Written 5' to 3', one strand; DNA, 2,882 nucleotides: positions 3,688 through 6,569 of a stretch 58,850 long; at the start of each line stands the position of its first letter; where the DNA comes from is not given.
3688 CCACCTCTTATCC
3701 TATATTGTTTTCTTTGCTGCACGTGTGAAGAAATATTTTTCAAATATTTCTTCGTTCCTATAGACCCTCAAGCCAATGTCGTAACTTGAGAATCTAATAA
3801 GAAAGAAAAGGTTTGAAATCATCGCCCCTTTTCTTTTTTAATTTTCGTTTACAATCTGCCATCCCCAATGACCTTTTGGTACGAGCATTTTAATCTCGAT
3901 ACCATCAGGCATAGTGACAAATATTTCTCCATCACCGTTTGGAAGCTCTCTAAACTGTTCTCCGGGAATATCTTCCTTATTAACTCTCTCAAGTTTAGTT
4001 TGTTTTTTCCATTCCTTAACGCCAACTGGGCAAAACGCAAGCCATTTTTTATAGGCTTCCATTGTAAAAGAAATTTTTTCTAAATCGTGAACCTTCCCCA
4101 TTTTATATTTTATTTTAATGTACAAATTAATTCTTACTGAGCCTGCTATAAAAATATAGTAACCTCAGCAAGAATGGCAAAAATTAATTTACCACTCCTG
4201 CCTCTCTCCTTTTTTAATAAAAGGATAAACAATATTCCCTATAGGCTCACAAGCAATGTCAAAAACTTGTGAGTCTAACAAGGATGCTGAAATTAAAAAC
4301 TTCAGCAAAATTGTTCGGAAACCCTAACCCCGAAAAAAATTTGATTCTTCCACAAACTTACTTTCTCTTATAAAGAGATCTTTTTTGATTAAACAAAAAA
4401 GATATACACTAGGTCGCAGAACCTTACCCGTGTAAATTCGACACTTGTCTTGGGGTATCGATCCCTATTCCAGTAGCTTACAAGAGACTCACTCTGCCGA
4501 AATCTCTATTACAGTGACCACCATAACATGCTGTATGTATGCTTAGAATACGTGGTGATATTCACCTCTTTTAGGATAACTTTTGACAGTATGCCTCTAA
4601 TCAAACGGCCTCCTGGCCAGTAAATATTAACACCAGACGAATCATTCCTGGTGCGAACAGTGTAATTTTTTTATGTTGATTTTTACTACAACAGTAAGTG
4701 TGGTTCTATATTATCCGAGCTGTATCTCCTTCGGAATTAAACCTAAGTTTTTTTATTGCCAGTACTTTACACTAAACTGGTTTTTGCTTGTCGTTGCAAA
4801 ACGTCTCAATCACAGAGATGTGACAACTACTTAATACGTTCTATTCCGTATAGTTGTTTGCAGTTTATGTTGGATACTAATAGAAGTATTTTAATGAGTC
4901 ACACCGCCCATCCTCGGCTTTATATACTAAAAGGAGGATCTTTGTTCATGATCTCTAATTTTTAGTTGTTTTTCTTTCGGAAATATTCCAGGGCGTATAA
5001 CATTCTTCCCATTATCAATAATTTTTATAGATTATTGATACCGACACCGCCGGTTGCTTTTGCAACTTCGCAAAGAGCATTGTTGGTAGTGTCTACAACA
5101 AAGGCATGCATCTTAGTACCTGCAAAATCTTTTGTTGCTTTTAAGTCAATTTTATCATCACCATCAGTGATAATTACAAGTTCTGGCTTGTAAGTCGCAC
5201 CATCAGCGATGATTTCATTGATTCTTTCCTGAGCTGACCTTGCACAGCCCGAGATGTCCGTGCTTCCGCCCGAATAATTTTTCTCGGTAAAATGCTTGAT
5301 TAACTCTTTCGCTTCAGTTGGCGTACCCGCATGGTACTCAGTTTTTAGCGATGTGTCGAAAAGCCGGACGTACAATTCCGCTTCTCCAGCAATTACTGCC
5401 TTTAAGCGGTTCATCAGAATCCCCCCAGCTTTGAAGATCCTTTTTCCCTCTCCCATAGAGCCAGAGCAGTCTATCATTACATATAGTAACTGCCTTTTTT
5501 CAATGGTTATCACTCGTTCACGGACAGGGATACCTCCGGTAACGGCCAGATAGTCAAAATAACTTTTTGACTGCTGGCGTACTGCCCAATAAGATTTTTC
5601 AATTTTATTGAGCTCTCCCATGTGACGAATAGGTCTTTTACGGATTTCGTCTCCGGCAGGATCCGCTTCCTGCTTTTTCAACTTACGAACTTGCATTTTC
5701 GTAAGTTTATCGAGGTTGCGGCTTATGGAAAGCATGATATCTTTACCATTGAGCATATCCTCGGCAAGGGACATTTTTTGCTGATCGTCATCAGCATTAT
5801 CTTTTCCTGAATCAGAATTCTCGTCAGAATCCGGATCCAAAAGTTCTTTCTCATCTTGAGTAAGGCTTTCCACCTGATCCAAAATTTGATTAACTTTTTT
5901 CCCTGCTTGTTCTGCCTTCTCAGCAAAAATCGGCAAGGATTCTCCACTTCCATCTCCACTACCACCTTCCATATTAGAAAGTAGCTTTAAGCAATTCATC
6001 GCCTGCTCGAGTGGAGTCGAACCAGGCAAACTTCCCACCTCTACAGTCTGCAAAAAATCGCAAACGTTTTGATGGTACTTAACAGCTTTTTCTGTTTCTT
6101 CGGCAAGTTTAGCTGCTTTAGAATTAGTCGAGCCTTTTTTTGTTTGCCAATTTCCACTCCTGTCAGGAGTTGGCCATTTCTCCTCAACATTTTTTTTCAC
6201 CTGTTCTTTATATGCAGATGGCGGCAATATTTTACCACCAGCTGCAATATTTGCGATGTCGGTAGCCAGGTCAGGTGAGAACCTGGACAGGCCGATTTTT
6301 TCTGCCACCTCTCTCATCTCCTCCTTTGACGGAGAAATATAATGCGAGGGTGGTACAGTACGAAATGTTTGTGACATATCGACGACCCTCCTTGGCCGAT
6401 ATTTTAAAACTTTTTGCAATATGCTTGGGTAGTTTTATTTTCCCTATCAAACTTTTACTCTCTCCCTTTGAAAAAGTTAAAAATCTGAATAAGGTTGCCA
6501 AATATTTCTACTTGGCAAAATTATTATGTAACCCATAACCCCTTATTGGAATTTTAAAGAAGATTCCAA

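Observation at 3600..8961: GC-richer ~5.4-kb island: MoxR/CobS-like AAA+ ATPase, vWA protein and two orphan genes, about 40% non-coding, next to an IS481-type element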

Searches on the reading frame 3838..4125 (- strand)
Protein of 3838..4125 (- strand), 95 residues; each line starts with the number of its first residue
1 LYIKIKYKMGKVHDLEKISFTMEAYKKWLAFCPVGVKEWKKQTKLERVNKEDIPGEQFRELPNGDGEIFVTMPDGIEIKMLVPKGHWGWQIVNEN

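Call 3: search_protein_families(library=pfam, proteins=[window:3838-4125:-], max_evalue=0.01)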
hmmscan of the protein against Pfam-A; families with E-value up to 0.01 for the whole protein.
window:3838-4125:- (95 aa): 0 families

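Call 4: search_protein_families(library=phrogs, proteins=[window:3838-4125:-], max_evalue=0.01)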
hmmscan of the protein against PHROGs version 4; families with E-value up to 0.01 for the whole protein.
window:3838-4125:- (95 aa): 0 families

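Call 5: search_protein_families(library=padloc, proteins=[window:3838-4125:-], max_evalue=0.01)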
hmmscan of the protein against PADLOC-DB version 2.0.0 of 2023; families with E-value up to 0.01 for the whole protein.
window:3838-4125:- (95 aa): 0 families

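Call 98: search_protein_families(library=ncbifam, proteins=[window:3838-4125:-], max_evalue=0.01)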
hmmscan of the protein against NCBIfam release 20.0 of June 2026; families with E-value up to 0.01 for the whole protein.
window:3838-4125:- (95 aa): 0 families

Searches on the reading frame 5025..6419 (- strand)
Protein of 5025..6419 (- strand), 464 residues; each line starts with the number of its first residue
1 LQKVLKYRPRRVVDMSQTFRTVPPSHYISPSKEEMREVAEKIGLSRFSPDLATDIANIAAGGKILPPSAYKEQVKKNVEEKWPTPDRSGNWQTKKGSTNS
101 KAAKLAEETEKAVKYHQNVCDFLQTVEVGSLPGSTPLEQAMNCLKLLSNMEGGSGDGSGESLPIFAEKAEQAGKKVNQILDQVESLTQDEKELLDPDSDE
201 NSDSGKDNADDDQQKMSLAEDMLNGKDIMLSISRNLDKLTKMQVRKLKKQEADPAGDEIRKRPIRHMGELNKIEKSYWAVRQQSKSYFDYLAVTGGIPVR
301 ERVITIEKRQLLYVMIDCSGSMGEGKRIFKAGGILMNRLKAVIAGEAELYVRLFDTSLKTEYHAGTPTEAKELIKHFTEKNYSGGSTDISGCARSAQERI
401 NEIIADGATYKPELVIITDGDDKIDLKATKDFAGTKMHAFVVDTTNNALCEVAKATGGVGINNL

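Call 3: search_protein_families(library=pfam, proteins=[window:5025-6419:-], max_evalue=0.01)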
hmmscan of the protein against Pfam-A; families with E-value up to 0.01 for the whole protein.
window:5025-6419:- (464 aa): 1 family
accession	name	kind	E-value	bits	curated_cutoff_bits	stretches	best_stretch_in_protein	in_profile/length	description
PF13519.12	VWA_2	-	0.0012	19.9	27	1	313-420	2-106/107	von Willebrand factor type A domain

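Call 4: search_protein_families(library=phrogs, proteins=[window:5025-6419:-], max_evalue=0.01)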
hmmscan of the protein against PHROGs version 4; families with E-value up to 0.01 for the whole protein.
window:5025-6419:- (464 aa): 0 families

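Call 5: search_protein_families(library=padloc, proteins=[window:5025-6419:-], max_evalue=0.01)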
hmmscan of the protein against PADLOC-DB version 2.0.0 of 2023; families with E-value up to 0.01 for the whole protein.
window:5025-6419:- (464 aa): 0 families

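Call 41: find_homologous_proteins(query=window:5025-6377:-)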
Query window:5025-6377:- (450 aa): 192 proteins with E <= 0.001 among 8000 candidates; the best 120 are listed.
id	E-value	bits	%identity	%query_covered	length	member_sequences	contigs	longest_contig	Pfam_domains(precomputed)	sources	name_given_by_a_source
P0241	3.0e-296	1000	100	100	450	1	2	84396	-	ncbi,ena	-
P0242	9.6e-258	873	87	99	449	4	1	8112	-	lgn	-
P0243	5.7e-253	857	84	100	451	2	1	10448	-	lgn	-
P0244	1.6e-249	846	84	100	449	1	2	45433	-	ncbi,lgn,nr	ncbi:hypothetical protein H6776_02560 [Candidatus Nomurabacteria bacterium]|nr:hypothetical protein 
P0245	1.4e-247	839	84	100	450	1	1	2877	-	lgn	-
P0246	2.3e-244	829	82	100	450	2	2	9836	-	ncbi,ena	ncbi:MAG: hypothetical protein WCG45_00430 [bacterium]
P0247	2.0e-242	822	82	98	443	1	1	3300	-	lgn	-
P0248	2.1e-239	812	81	100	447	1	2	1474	-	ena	-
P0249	3.6e-237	805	80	100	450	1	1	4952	-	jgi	-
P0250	1.1e-231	787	79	99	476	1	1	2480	-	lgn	-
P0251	4.6e-227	772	77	100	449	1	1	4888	-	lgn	-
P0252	2.5e-215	733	75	100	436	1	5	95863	-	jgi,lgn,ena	-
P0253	1.3e-201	688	71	100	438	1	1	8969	-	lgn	-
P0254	7.8e-200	682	69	99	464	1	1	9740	PF13519.13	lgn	-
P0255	1.4e-194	665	67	99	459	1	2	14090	-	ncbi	-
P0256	1.2e-193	662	67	99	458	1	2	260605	PF13519.13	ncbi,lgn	-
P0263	1.1e-186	639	63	100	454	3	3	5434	PF05762.21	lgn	-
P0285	9.1e-173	593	62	100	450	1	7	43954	PF13519.13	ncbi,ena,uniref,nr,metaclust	ncbi:MAG: hypothetical protein UT66_C0006G0001 [candidate division CPR2 bacterium GW2011_GWC1_39_9]|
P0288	5.7e-170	584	59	100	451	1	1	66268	PF05762.21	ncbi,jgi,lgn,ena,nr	ncbi:MAG: hypothetical protein OEV93_00365 [Candidatus Moranbacteria bacterium]|nr:hypothetical prot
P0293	6.2e-158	544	55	100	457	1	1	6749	PF13519.13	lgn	-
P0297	3.0e-151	522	53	99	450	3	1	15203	PF13519.13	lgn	-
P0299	9.9e-150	517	53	99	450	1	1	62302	PF13519.13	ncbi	-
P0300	5.7e-149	515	53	100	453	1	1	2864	PF13519.13,PF05762.21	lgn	-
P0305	5.9e-144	498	53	100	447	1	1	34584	PF00092.35,PF13519.13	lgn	-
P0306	1.0e-143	497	55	96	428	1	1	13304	PF13519.13,PF05762.21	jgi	-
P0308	3.4e-143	496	53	99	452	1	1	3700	PF13519.13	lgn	-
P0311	6.3e-139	481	48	100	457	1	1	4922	PF13519.13,PF05762.21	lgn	-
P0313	1.8e-137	477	49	99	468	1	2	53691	PF13519.13,PF05762.21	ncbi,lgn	-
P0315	1.8e-135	470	48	100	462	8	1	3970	PF13519.13,PF05762.21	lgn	-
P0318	4.4e-135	469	52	99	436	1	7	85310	PF13519.13,PF05762.21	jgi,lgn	jgi:Mg-chelatase subunit ChlD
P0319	5.4e-135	469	48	99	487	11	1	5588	PF13519.13,PF05762.21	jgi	-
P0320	2.1e-134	467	49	100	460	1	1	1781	PF00092.35,PF13519.13,PF05762.21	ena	-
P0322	2.9e-134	466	48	99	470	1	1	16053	PF13519.13,PF05762.21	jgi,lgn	jgi:uncharacterized protein with von Willebrand factor type A (vWA) domain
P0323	9.0e-134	465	52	99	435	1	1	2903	PF13519.13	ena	-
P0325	9.7e-134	464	47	100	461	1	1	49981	PF13519.13,PF05762.21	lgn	-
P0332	2.0e-133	463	48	100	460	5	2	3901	PF13519.13,PF05762.21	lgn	-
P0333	3.3e-133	463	49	100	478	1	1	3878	PF13519.13,PF05762.21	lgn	-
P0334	4.2e-133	462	51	100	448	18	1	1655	PF00092.35,PF13519.13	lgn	-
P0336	5.2e-133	462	49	100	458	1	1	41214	PF00092.35,PF13519.13,PF05762.21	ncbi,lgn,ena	-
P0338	1.1e-132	461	46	99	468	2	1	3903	PF13519.13,PF05762.21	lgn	-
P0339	2.6e-132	460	48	100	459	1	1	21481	PF00092.35,PF13519.13,PF05762.21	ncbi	-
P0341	4.5e-132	459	48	100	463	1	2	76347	PF13519.13,PF05762.21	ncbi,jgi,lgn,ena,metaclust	metaclust:\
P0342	4.5e-132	459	47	100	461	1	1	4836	PF13519.13,PF05762.21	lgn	-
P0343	1.0e-131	458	47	100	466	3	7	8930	PF13519.13,PF05762.21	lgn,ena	-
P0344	1.0e-131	458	47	100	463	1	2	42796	PF13519.13,PF05762.21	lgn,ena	-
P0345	1.1e-131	458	48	100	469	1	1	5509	PF05762.21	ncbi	-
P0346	2.6e-131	456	47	99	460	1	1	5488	PF13519.13,PF05762.21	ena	-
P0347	3.2e-131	456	51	100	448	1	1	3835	PF13519.13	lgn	-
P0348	4.1e-131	456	50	99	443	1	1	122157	PF13519.13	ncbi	-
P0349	5.4e-131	455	48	99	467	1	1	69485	PF13519.13,PF05762.21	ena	-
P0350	5.7e-131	455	46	100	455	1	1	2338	PF00092.35,PF13519.13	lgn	-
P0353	9.0e-130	451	51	100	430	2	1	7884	PF13519.13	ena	-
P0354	1.9e-129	450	47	100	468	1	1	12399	PF13519.13,PF05762.21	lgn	-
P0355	2.0e-129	450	47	99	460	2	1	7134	PF13519.13,PF05762.21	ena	-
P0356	2.1e-129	450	46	99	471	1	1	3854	PF13519.13,PF05762.21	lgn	-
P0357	2.4e-129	450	47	99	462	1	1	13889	PF13519.13,PF05762.21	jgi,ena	-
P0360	4.1e-129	449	47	99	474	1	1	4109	PF13519.13,PF05762.21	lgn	-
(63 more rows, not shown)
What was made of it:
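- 5025..6377 (-): vWA protein: helical N-terminal region, acidic low-confidence linker, and a C-terminal vWA domain with a complete MIDAS site. Relatives carry PF13519 and PF05762 VWA_CoxE (call 41).
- Relatives carry PF05762 VWA_CoxE (call 41).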

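Call 55: predict_structure(alignment_id=A3)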
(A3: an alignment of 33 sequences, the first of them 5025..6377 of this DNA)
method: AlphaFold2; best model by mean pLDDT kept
length: 450 residues; sequences in the alignment: 33
mean_pLDDT: 84.9   pTM: 0.73
mean pLDDT of the five models: 84.9, 84.4, 84.3, 83.0, 82.6
residues with pLDDT >= 90: 146; 70-90: 274; 50-70: 20; < 50: 10
segments of 3 or more residues with pLDDT < 50: 187-193
pLDDT, mean of each block of 10 residues (from residue 1): 78 88 87 87 93 88 80 80 81 87 91 89 91 81 62 85 90 88 61 62 87 90 89 82 81 82 87 89 83 90 77 85 93 92 87 90 76 86 92 88 84 86 92 92 92
secondary structure, 60 per line:
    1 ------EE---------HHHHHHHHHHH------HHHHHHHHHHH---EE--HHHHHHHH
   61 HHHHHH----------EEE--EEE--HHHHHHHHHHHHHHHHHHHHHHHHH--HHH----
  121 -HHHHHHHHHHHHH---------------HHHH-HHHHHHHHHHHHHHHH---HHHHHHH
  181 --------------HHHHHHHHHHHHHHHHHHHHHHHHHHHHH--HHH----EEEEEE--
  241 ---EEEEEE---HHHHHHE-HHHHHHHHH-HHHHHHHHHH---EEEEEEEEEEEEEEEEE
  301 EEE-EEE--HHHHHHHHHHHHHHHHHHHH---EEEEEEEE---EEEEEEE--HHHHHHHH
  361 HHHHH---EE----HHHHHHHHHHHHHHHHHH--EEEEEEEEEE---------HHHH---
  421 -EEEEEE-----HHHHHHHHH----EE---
elements in order: H18-28 H35-45 H53-66 E77-79 E82-84 H87-111 H122-134 H150-153 H155-170 H174-180 H195-223 E233-238 E244-249 H253-258 H261-269 H271-280 E284-303 E305-307 H310-329 E333-340 E344-350 H353-365 H375-392 E395-404 H414-417 E422-427 H433-441
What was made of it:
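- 5025..6377 (-): AlphaFold2 model with pLDDT 85 (call 55).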

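Call 59: fold_search(model_id=the predicted structure, library=pdb)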
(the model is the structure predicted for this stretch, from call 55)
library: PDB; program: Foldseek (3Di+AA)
matches with E <= 10: 621; with E <= 0.001: 61
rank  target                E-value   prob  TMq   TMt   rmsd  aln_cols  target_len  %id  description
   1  6pyo_B                1.4e-06  1.00  0.27  0.70   3.8       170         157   20  Calcium Activated Chloride Channel Regulator 1 (CLCA1) VWA Domain (released 2020-01-29)
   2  6pyx_A                3.3e-06  1.00  0.27  0.67   3.5       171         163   20  Calcium Activated Chloride Channel Regulator 1 (CLCA1) VWA Domain (released 2020-01-29)
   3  6pyo_A                1.2e-05  1.00  0.26  0.68   3.6       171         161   20  Calcium Activated Chloride Channel Regulator 1 (CLCA1) VWA Domain (released 2020-01-29)
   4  9c4f_I                3.9e-05  1.00  0.27  0.58   4.3       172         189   16  Infectious B19V capsid (released 2024-10-16)
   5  6fpy_B                6.1e-05  1.00  0.27  0.21  13.7       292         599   12  Inter-alpha-inhibitor heavy chain 1, wild type (released 2019-02-27)
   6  8ebu_E                7.9e-05  1.00  0.28  0.32   4.1       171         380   14  XPC release from Core7-XPA-DNA (Cy5) (released 2023-04-19)
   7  6fpz_A                8.4e-05  1.00  0.27  0.21  14.2       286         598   12  Inter-alpha-inhibitor heavy chain 1, D298A (released 2019-02-27)
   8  6fpy_A                8.4e-05  1.00  0.26  0.20  14.2       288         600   13  Inter-alpha-inhibitor heavy chain 1, wild type (released 2019-02-27)
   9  8byq_4                1.0e-04  1.00  0.29  0.35   3.6       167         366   15  RNA polymerase II pre-initiation complex with the proximal +1 nucleosome (PIC-Nuc10W) (released 2023-05-03)
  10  5a8j                  1.1e-04  1.00  0.27  0.32  10.8       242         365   13  Crystal structure of the ArnB paralog VWA2 from Sulfolobus acidocaldarius (released 2016-06-22)
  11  4wfq                  1.4e-04  1.00  0.27  0.56   4.3       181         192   11  Crystal structure of TFIIH subunit (released 2015-02-18)
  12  9a88_D                1.5e-04  1.00  0.28  0.32   4.3       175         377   15  Structure of the pre-incision complex in nucleotide excision repair   (released 2024-10-09)
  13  9qhd_G                1.7e-04  1.00  0.28  0.44   8.2       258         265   14  NorQD complex state 1 from Jhaorihella thermophila (released 2026-03-25)
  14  3n2n_A                1.8e-04  1.00  0.29  0.64   3.7       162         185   17  The Crystal Structure of Tumor Endothelial Marker 8 (TEM8) extracellular domain (released 2011-01-05)
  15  6nmi_E                2.2e-04  1.00  0.29  0.35   3.8       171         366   13  Cryo-EM structure of the human TFIIH core complex (released 2019-03-13)
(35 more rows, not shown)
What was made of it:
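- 5025..6377 (-): The C-terminal 170 residues match vWA folds, and NorD more loosely (call 59).
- On vWA/MIDAS domain protein: Foldseek matches vWA domains with probability 1.0 (call 59).
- The vWA fold is confirmed (call 59). NorD is among the fold matches (call 59).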

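Call 98: search_protein_families(library=ncbifam, proteins=[window:5025-6377:-], max_evalue=0.01)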
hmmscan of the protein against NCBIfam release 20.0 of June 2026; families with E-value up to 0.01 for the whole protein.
window:5025-6377:- (450 aa): 2 families
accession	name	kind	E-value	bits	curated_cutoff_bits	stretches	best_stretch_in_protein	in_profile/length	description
TIGR02442.1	Cob-chelat-sub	hypoth_equivalog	8.1e-05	21.2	779.45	1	158-411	333-586/641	putative cobaltochelatase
TIGR00868.1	hCaCC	subfamily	0.002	16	900.85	1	260-445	269-456/863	calcium-activated chloride channel protein 1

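Call 110: search_solved_structures(query=A3, max_evalue=0.01)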
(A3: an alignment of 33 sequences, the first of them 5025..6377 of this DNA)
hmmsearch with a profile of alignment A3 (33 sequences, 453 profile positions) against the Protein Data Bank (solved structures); distinct sequences matched with E-value up to 0.01: 4.
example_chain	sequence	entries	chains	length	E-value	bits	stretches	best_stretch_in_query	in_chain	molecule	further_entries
4f1j_A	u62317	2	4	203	8.3e-06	28.1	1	302-415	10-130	Thrombospondin related anonymous protein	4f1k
4hqf_A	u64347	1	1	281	0.00012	24.2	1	286-415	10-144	Thrombospondin-related anonymous protein, TRAP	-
4hqk_A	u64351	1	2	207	0.0003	22.9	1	302-415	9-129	Thrombospondin-related anonymous protein, TRAP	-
6pyo_A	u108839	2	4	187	0.0016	20.5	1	301-448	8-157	cDNA FLJ56608, highly similar to Homo sapiens chloride channel, calcium activated, family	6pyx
